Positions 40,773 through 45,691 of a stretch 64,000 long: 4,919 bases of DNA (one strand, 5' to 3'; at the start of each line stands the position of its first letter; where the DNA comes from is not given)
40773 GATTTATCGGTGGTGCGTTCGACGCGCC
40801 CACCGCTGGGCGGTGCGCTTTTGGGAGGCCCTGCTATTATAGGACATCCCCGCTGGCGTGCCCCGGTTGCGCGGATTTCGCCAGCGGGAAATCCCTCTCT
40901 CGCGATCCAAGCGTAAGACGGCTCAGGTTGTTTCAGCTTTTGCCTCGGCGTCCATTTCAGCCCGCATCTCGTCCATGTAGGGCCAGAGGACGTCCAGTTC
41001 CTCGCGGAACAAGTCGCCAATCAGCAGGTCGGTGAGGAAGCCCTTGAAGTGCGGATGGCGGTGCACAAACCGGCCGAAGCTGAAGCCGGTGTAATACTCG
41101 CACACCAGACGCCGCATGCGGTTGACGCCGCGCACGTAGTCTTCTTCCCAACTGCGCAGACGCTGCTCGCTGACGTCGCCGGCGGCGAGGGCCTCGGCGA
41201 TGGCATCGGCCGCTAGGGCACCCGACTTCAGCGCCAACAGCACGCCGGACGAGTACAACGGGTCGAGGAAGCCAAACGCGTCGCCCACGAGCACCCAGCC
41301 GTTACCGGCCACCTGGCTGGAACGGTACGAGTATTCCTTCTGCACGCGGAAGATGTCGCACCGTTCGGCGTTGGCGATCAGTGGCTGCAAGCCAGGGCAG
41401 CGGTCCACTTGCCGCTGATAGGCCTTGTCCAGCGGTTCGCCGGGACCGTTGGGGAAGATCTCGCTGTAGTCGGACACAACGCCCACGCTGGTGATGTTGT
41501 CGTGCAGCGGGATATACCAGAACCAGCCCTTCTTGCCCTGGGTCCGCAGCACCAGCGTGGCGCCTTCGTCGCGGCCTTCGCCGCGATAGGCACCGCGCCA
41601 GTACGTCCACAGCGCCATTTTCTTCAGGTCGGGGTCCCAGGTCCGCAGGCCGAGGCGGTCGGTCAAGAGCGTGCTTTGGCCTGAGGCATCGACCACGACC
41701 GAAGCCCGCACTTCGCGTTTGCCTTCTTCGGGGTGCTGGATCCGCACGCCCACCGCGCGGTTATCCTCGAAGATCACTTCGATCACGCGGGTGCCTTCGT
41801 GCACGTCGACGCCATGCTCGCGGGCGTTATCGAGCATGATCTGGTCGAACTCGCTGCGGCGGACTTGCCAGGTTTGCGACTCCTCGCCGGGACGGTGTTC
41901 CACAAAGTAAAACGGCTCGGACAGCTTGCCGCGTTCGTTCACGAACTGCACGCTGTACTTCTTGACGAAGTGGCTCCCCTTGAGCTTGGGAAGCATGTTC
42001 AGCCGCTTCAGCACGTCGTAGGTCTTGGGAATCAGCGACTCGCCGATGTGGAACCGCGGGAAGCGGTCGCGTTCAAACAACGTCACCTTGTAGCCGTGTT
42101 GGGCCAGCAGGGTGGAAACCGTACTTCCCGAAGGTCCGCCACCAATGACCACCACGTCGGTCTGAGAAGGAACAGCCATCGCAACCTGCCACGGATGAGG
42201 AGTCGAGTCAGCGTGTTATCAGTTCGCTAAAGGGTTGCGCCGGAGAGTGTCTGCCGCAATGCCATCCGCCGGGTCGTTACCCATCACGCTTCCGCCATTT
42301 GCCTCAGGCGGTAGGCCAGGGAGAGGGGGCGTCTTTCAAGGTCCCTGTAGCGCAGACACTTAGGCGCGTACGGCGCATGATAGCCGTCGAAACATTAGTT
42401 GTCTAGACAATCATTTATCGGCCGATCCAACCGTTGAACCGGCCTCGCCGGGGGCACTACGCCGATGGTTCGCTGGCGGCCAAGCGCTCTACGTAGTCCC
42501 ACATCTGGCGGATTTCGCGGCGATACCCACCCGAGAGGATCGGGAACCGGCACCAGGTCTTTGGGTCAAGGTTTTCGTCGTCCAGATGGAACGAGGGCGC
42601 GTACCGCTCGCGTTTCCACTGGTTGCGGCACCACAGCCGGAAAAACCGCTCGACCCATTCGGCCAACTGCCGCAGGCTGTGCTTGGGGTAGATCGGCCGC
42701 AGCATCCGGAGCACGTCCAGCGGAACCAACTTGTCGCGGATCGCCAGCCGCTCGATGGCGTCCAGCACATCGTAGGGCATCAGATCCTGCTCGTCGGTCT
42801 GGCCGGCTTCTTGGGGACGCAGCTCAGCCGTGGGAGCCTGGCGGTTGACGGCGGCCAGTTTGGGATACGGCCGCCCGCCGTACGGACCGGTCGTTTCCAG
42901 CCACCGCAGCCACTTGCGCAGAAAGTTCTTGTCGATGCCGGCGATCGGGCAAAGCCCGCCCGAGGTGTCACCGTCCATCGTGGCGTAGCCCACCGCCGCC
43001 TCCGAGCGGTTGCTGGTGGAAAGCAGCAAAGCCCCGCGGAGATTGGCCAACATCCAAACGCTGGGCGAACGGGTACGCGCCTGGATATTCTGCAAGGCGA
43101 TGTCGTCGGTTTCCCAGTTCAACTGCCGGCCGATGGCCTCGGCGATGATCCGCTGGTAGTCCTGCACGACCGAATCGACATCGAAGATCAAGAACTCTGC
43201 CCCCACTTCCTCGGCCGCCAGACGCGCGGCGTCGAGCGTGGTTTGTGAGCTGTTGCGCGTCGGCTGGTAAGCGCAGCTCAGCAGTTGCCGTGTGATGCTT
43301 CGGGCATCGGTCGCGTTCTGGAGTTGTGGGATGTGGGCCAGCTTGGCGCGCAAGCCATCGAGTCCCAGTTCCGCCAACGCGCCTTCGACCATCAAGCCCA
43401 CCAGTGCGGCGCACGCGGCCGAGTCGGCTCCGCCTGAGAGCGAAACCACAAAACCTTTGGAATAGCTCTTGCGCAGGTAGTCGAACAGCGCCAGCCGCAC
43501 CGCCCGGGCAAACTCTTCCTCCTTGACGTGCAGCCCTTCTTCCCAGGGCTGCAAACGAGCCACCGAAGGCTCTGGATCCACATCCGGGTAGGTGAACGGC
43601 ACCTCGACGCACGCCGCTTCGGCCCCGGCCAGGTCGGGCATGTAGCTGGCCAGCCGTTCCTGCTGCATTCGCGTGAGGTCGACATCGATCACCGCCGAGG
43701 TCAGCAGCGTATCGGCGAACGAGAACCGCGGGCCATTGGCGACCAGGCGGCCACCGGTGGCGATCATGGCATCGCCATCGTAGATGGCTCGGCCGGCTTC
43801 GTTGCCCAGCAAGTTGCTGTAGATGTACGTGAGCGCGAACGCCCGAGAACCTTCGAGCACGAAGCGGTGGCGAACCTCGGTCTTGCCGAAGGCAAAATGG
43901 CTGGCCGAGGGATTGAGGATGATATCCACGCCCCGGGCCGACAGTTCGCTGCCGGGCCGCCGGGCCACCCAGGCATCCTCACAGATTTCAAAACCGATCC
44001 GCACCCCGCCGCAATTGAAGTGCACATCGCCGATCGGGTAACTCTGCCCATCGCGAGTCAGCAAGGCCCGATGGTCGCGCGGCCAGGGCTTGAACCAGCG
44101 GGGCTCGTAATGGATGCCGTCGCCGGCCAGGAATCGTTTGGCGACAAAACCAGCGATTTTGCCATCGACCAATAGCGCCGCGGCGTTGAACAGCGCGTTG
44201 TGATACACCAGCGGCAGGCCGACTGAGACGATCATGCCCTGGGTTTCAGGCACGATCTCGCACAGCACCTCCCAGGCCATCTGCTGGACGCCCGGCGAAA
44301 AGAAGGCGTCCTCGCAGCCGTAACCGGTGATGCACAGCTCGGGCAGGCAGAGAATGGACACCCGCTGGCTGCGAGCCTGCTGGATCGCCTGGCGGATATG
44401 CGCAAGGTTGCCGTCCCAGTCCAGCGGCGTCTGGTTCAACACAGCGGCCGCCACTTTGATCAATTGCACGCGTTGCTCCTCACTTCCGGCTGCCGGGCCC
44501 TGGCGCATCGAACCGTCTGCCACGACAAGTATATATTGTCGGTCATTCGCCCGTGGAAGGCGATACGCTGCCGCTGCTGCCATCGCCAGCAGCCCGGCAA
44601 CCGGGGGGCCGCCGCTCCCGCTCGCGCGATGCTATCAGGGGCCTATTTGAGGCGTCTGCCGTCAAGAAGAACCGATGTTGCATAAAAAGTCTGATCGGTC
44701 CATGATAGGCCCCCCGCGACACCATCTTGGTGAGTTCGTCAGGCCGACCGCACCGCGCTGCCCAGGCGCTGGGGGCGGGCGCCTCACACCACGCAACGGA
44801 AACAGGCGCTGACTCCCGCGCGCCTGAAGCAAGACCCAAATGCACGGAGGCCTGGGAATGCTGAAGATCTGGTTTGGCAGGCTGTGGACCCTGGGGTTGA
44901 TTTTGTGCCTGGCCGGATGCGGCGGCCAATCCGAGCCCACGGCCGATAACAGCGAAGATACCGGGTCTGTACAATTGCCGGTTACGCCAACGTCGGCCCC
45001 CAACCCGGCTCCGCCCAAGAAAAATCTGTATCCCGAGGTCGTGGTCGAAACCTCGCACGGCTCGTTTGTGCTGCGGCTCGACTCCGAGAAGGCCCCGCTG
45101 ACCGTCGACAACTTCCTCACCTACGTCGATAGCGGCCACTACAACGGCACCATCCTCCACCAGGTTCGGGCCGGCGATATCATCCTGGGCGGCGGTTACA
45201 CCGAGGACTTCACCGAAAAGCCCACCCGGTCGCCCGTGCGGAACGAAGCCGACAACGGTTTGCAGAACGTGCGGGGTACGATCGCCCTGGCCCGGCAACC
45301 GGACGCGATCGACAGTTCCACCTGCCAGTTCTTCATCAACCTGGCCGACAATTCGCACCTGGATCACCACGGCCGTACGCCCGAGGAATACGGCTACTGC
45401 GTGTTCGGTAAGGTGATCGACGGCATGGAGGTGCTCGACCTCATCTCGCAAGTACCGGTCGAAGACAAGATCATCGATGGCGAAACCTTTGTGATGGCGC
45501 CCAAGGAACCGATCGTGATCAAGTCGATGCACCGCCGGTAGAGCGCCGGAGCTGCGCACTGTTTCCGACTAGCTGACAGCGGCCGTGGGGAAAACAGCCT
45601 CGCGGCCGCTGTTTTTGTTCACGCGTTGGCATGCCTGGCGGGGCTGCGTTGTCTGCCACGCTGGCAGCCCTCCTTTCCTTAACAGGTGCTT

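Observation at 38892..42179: Two different flavin-dependent halogenases in tandem, outside any recognisable biosynthetic cluster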

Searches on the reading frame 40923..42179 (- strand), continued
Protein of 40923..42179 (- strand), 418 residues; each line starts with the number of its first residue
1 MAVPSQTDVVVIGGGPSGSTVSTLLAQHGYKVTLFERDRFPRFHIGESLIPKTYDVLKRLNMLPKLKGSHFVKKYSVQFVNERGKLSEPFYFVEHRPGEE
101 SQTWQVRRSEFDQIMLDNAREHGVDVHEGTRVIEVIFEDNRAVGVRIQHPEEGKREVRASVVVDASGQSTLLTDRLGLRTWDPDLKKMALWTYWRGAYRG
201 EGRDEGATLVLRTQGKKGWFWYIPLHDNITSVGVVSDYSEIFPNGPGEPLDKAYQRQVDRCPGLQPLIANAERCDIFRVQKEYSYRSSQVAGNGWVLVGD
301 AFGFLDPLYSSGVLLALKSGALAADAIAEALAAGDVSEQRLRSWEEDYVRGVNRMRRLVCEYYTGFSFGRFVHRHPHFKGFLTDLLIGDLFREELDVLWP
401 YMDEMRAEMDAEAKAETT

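Call 22: find_related_loci(query=window:40923-42179:-, collection=genome_contigs, flank=10000)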
Query window:40923-42179:- (418 aa) in genome_contigs; peptide patterns used: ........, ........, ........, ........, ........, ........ (x = any residue, [..] = any of these).
494 stretches matched a pattern; 435 encode a relative of the query (tblastn E <= 1e-3); the best 80 are kept; 80 distinct loci.
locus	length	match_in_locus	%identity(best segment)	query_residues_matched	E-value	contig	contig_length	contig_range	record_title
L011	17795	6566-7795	90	1-410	0e+0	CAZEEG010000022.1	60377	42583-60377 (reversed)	MAG TPA_asm: uncultured Pirellulales bacterium isolate SRP268622_co1_28 genome assembly, contig: NODE_868_length_60377_c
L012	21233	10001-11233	70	5-415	0e+0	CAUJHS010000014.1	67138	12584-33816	MAG: Planctomycetota bacterium isolate KLAP214 genome assembly, contig: KLAP214_283912, whole genome shotgun sequence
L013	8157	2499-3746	69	1-416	0e+0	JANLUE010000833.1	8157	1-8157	MAG: Gemmataceae bacterium isolate OTE_25_concoct_364 OTE_25_k141_2615238, whole genome shotgun sequence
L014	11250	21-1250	69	1-410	0e+0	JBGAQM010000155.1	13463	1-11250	MAG: Urbifossiella sp. isolate MAG_AAO_H10.24 AAOH10-24_opera_contig_12520, whole genome shotgun sequence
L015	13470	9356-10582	69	5-413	0e+0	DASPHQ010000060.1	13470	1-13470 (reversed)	MAG TPA_asm: Urbifossiella sp. isolate SMAG_U11960 k141_1243313, whole genome shotgun sequence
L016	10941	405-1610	71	7-408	0e+0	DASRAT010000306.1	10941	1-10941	MAG TPA_asm: Gemmataceae bacterium isolate SMAG_U11125 k141_2115607, whole genome shotgun sequence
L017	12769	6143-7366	69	4-411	0e+0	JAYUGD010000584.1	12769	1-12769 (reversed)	MAG: Zavarzinella sp. isolate GFS_7991 GFS_7991_583, whole genome shotgun sequence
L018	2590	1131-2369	68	1-413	0e+0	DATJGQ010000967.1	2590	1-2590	MAG TPA_asm: Gemmataceae bacterium isolate SMAG_U15490 k141_4423698, whole genome shotgun sequence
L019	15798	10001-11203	72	8-408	0e+0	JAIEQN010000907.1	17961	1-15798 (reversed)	MAG: Gemmataceae bacterium isolate co.spades.METABAT.1kb_005 c_000000435934, whole genome shotgun sequence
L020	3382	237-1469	68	5-415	0e+0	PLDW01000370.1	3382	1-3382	MAG: Gemmataceae bacterium isolate palsa_1347 73.20111000_P1S.15_contig_9375, whole genome shotgun sequence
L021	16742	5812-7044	68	2-412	0e+0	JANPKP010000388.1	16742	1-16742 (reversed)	MAG: Gemmataceae bacterium isolate VAR_61_metabat_220 VAR_61_k141_3763832, whole genome shotgun sequence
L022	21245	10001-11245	68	1-415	0e+0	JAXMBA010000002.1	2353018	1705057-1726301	MAG: Gemmataceae bacterium isolate STL-PLA24 C1.164.fa-2, whole genome shotgun sequence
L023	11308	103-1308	69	7-408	0e+0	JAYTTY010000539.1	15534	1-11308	MAG: Zavarzinella sp. isolate GFS_5468 GFS_5468_538, whole genome shotgun sequence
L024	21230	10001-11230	68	3-412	0e+0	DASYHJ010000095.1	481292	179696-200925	MAG TPA_asm: Pirellulaceae bacterium isolate SMAG_U4237 k141_13956, whole genome shotgun sequence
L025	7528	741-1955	68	5-411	0e+0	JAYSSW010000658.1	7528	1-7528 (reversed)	MAG: Planctomycetia bacterium isolate GFS_12324 GFS_12324_657, whole genome shotgun sequence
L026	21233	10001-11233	68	8-417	0e+0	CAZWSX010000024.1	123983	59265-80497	MAG TPA_asm: uncultured Pirellulaceae bacterium isolate SRP287051_co1_192 genome assembly, contig: NODE_328_length_12398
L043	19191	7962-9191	67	3-412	0e+0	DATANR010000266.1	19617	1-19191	MAG TPA_asm: Gemmataceae bacterium isolate SMAG_U7024 k141_357822, whole genome shotgun sequence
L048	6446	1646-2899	64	1-418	0e+0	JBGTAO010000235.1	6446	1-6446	MAG: Gemmata sp. isolate JTS-AC75 k141_3329589, whole genome shotgun sequence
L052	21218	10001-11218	65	8-413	0e+0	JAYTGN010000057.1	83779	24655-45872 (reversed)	MAG: Gemmataceae bacterium isolate GFS_2344 GFS_2344_56, whole genome shotgun sequence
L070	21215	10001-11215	66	4-408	0e+0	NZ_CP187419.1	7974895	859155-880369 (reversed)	Anatilimnocola sp. NA78 chromosome, complete genome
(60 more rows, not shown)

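Call 26: search_protein_families(library=pfam, proteins=[L048:1146-1637:+, L043:9291-10736:+, L026:11446-11868:-, L052:11655-12302:-, L070:4727-6154:-, L022:9293-9892:-, L015:8883-9230:-], max_evalue=0.01)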
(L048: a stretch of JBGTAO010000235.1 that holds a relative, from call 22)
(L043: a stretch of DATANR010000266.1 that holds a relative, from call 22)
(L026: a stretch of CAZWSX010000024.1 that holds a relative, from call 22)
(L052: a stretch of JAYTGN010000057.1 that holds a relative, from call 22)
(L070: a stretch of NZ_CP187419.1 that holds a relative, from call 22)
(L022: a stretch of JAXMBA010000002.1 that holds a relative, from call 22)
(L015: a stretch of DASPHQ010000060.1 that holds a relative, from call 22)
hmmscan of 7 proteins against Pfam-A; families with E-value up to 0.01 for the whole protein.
L048:1146-1637:+ (163 aa): 4 families
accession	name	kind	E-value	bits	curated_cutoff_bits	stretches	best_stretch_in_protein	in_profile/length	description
PF01047.28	MarR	-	1.4e-11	44.5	24.6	1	47-106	1-59/59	MarR family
PF22381.2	Staph_reg_Sar_Rot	-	4.7e-08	33.4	27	1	45-121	10-85/85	Transcriptional regulator SarA/Rot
PF12802.13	MarR_2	-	7.8e-08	32.8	27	1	47-105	3-61/61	MarR family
PF13463.12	HTH_27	-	8.4e-07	29.6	22.2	1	47-114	1-68/68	Winged helix DNA-binding domain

L043:9291-10736:+ (481 aa): 1 family
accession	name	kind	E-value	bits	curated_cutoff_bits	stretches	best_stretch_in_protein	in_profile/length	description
PF00999.27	Na_H_Exchanger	-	1.2e-53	182.7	26.2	1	75-450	6-365/375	Sodium/hydrogen exchanger, transmembrane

L026:11446-11868:- (140 aa): 0 families

L052:11655-12302:- (215 aa): 0 families

L070:4727-6154:- (475 aa): 1 family
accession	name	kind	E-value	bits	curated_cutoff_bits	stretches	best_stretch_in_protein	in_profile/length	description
PF07394.17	DUF1501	-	6e-154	513.3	27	1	57-474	1-390/390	Protein of unknown function (DUF1501)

L022:9293-9892:- (199 aa): 0 families

L015:8883-9230:- (115 aa): 0 families

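Call 57: predict_structure(alignment_id=A2)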
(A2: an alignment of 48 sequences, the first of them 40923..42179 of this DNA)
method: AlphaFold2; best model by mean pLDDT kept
length: 418 residues; sequences in the alignment: 48
mean_pLDDT: 89.3   pTM: 0.89
mean pLDDT of the five models: 89.3, 88.7, 86.1, 85.4, 84.5
residues with pLDDT >= 90: 220; 70-90: 181; 50-70: 13; < 50: 4
segments of 3 or more residues with pLDDT < 50: 40-43
pLDDT, mean of each block of 10 residues (from residue 1): 91 93 98 82 64 91 91 87 82 84 83 93 94 95 95 95 89 90 88 92 88 88 88 91 91 94 92 92 88 96 73 88 98 98 94 88 84 92 85 92 92 82
secondary structure, 60 per line:
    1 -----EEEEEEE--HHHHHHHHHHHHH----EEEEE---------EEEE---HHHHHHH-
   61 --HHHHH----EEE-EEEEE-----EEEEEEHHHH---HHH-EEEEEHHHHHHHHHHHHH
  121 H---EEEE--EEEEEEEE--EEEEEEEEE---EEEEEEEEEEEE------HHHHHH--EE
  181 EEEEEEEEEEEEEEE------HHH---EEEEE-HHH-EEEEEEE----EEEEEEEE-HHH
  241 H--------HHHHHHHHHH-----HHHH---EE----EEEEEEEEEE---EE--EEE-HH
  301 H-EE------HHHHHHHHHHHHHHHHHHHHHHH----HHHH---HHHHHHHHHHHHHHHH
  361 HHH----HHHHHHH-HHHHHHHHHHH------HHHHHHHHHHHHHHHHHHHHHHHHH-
elements in order: E6-12 H15-27 E32-36 E46-49 H53-59 H63-67 E72-74 E76-80 E86-91 H92-95 E103-107 H108-121 E125-128 E131-138 E141-149 E153-164 H171-176 E179-195 E208-212 E218-224 E229-236 H238-241 H250-259 H265-268 E278-287 E295-297 H311-333 H338-341 H345-363 H368-374 H376-386 H393-417

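Call 59: fold_search(model_id=the predicted structure, library=pdb)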
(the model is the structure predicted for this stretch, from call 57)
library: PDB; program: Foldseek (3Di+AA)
matches with E <= 10: 1971; with E <= 0.001: 1388
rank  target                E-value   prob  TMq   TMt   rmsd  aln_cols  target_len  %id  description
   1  8zop                  1.7e-38  1.00  0.85  0.87   2.5       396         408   35  Structure of FasV in complex with FAD (released 2025-04-02)
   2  5bva                  1.8e-36  1.00  0.85  0.89   3.0       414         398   29  Structure of flavin-dependent brominase Bmp2 (released 2016-03-09)
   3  5bul                  7.1e-36  1.00  0.85  0.90   2.8       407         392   29  Structure of flavin-dependent brominase Bmp2 triple mutant Y302S F306V A345W (released 2016-03-09)
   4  5dbj_C                6.7e-35  1.00  0.89  0.85   2.7       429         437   30  Crystal structure of halogenase PltA (released 2015-10-07)
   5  5dbj_A                9.5e-35  1.00  0.86  0.83   3.3       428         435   30  Crystal structure of halogenase PltA (released 2015-10-07)
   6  5buk_B                1.3e-34  1.00  0.87  0.86   3.0       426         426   31  Structure of flavin-dependent chlorinase Mpy16 (released 2016-03-09)
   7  5dbj_D                2.4e-34  1.00  0.87  0.84   3.0       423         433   29  Crystal structure of halogenase PltA (released 2015-10-07)
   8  7fco_B                2.5e-34  1.00  0.86  0.84   2.8       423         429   30  ChlB4 Halogenase (released 2022-03-16)
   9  3e1t                  3.6e-34  1.00  0.79  0.76   8.2       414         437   35  Structure and action of the myxobacterial chondrochloren halogenase CndH, a new variant of FAD-dependent halogenases (released 2009-02-24)
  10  5buk_A                9.0e-34  1.00  0.87  0.83   2.7       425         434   31  Structure of flavin-dependent chlorinase Mpy16 (released 2016-03-09)
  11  8gu0_A                2.7e-33  1.00  0.83  0.78   2.5       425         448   26  Crystal structure of a fungal halogenase RadH (released 2023-07-26)
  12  7fco_A                3.6e-33  1.00  0.86  0.83   3.1       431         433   29  ChlB4 Halogenase (released 2022-03-16)
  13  3i3l                  6.8e-33  1.00  0.78  0.60   3.4       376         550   32  Crystal structure of CmlS, a flavin-dependent halogenase (released 2010-03-09)
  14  8gu0_B                1.2e-32  1.00  0.80  0.75   2.9       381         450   26  Crystal structure of a fungal halogenase RadH (released 2023-07-26)
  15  3nix_E                1.7e-30  1.00  0.83  0.85   3.6       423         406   26  Crystal structure of flavoprotein/dehydrogenase from Cytophaga hutchinsonii. Northeast Structural Genomics Consortium  (released 2010-06-30)
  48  3oz2                  1.9e-23  1.00  0.64  0.67   7.1       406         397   23  Crystal structure of a geranylgeranyl bacteriochlorophyll reductase-like (Ta0516) from Thermoplasma acidophilum at 1.60  (released 2010-10-27)
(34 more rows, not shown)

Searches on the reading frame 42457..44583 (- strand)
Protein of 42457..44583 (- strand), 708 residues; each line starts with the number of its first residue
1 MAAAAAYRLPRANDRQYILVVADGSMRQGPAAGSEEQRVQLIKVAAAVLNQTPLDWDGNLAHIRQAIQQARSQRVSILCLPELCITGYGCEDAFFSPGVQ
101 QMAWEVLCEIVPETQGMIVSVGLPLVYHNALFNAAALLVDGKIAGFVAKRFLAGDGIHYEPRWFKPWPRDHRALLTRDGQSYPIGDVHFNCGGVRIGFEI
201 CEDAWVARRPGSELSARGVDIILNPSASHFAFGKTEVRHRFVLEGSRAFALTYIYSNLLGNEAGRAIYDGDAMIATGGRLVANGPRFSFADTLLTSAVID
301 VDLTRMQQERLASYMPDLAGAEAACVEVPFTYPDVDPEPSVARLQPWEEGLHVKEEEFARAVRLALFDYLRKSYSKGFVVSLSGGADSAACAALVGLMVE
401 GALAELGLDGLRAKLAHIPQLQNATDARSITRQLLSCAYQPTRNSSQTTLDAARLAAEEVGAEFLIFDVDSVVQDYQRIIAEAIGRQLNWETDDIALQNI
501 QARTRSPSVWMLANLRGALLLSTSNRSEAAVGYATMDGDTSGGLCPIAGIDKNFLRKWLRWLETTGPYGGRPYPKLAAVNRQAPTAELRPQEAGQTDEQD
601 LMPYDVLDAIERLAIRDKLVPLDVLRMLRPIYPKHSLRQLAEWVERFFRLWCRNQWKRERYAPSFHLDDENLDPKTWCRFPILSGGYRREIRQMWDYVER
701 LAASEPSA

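Call 7: search_protein_families(library=pfam, proteins=[window:42457-44583:-], max_evalue=0.01)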
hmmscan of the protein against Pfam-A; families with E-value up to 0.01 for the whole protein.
window:42457-44583:- (708 aa): 2 families
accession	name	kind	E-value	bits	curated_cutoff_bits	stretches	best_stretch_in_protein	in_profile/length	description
PF02540.23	NAD_synthase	-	1.1e-31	110.2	21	1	363-628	6-218/242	NAD synthase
PF00795.27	CN_hydrolase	-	2e-19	70.4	23.2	1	43-288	1-238/256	Carbon-nitrogen hydrolase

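Call 8: search_protein_families(library=ncbifam, proteins=[window:42457-44583:-], max_evalue=0.01)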
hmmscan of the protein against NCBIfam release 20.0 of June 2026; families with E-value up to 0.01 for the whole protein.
window:42457-44583:- (708 aa): 8 families
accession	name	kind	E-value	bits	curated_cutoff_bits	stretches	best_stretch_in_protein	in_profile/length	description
NF010588.0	PRK13981.1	equivalog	3e-78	263.5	479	2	41-394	4-304/546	NAD+ synthase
NF002730.0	PRK02628.1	equivalog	3.7e-66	223.7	473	1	36-661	7-637/677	NAD(+) synthase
TIGR00552.1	nadE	equivalog_domain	2.2e-26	92.6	63.65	1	365-612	12-211/251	NAD(+) synthase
NF010587.0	PRK13980.1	equivalog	1.4e-21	76.9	255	1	437-626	62-229/267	NAD+ synthase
NF001979.1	PRK00768.1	equivalog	6.6e-14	52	250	1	355-609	18-234/266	NAD(+) synthase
NF002048.0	PRK00876.1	subfamily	1.2e-08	34.2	313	1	495-553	171-229/330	NAD(+) synthase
TIGR03381.1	agmatine_aguB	equivalog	2.9e-05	23.5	410.25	1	43-286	2-243/279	N-carbamoylputrescine amidase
NF040852.1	nitrile_Arch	equivalog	6.6e-05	22.2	500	0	42-92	1-51/262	nitrilase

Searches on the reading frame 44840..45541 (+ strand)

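Call 14: search_protein_families(library=pfam, proteins=[window:44840-45541:+], max_evalue=0.001)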
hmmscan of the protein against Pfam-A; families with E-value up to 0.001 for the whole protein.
window:44840-45541:+ (233 aa): 1 family
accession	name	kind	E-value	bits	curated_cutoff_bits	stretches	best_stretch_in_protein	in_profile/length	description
PF00160.26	Pro_isomerase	-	2.8e-37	128.8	21.7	1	67-230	2-157/159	Cyclophilin type peptidyl-prolyl cis-trans isomerase/CLD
